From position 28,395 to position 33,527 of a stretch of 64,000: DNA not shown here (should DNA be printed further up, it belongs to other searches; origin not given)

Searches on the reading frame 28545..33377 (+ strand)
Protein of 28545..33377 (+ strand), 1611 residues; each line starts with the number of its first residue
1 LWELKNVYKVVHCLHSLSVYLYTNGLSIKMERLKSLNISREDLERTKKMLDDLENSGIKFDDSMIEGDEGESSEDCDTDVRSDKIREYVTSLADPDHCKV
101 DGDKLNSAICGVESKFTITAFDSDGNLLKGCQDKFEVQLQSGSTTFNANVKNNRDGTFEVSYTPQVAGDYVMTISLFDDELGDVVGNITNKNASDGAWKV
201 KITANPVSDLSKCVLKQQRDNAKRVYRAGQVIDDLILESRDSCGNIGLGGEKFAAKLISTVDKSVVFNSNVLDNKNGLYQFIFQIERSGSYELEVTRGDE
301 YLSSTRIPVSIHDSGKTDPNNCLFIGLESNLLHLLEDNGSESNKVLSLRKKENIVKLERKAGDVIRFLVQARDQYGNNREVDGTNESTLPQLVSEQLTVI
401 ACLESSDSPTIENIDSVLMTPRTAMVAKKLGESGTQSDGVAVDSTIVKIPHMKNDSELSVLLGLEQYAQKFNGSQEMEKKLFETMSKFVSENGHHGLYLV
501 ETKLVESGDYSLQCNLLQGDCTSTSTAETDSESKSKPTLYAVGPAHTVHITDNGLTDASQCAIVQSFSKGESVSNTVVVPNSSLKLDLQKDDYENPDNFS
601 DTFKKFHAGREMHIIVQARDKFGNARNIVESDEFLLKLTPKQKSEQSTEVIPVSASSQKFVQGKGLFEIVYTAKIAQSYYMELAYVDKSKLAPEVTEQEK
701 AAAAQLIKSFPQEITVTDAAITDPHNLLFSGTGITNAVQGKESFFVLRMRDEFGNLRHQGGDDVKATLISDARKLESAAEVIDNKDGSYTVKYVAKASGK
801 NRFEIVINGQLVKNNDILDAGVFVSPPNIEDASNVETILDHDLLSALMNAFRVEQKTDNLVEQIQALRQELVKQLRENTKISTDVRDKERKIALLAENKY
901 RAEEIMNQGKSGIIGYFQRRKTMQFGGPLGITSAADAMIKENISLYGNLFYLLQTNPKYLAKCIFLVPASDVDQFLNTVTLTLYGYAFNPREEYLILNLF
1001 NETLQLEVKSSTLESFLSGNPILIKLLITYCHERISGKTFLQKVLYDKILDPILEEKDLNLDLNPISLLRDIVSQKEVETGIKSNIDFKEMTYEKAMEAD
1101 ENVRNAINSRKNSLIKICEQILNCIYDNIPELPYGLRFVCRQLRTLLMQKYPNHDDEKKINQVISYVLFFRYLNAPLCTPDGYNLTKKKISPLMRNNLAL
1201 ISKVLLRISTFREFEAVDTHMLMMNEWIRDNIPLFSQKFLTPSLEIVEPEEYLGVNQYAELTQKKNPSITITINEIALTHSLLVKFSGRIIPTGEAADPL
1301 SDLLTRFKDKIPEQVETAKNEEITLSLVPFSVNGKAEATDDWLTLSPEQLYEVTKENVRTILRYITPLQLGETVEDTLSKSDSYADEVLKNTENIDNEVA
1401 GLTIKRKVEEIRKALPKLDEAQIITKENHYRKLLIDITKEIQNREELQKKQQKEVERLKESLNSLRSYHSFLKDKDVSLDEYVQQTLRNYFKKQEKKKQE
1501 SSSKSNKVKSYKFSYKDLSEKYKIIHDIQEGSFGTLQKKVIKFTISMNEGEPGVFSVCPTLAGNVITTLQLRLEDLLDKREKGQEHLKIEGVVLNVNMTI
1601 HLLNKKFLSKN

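Call 6: search_protein_families(library=pfam, proteins=[window:28545-33377:+], max_evalue=1)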
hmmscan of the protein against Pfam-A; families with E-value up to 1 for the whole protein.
window:28545-33377:+ (1611 aa): 12 families
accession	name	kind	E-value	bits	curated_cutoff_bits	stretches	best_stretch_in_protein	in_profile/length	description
PF00616.24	RasGAP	-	3.4e-41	141.8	28.3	1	999-1209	1-206/207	GTPase-activator protein for Ras-like GTPase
PF00630.25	Filamin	-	2e-34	118.7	26.9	3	93-179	2-85/93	Filamin/ABP280 repeat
PF03836.20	RasGAP_C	-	1.4e-13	51.5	26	1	1406-1528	3-133/137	RasGAP C-terminus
PF09134.16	Invasin_D3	-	6e-09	36.7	33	2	745-812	24-87/98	Invasin, domain 3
PF02369.22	Big_1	-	1.6e-06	28.6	34.9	1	115-176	20-80/93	Bacterial Ig-like domain (group 1)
PF23616.1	Ig_GEX2_N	-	3e-06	27.7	27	1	601-681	9-87/105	GEX2 N-terminal Ig-like domain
PF23862.1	CdsD_C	-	0.034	14.7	27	1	798-820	11-33/56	CdsD C-terminal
PF01835.25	MG2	-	0.055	14.3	32.8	0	115-163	18-66/96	MG2 domain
PF17892.7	Cadherin_5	-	0.1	12.8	26.5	0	774-806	48-80/98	Cadherin-like domain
PF13115.11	YtkA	-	0.11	13.6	25.9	0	491-513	62-83/85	YtkA-like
PF11589.14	DUF3244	-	0.13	12.7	25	0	262-303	50-91/96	Domain of unknown function (DUF3244)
PF16403.11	Bact_surface_Ig-like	-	0.41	11.2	27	0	774-801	34-61/71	Bacterial surface protein, Ig-like domain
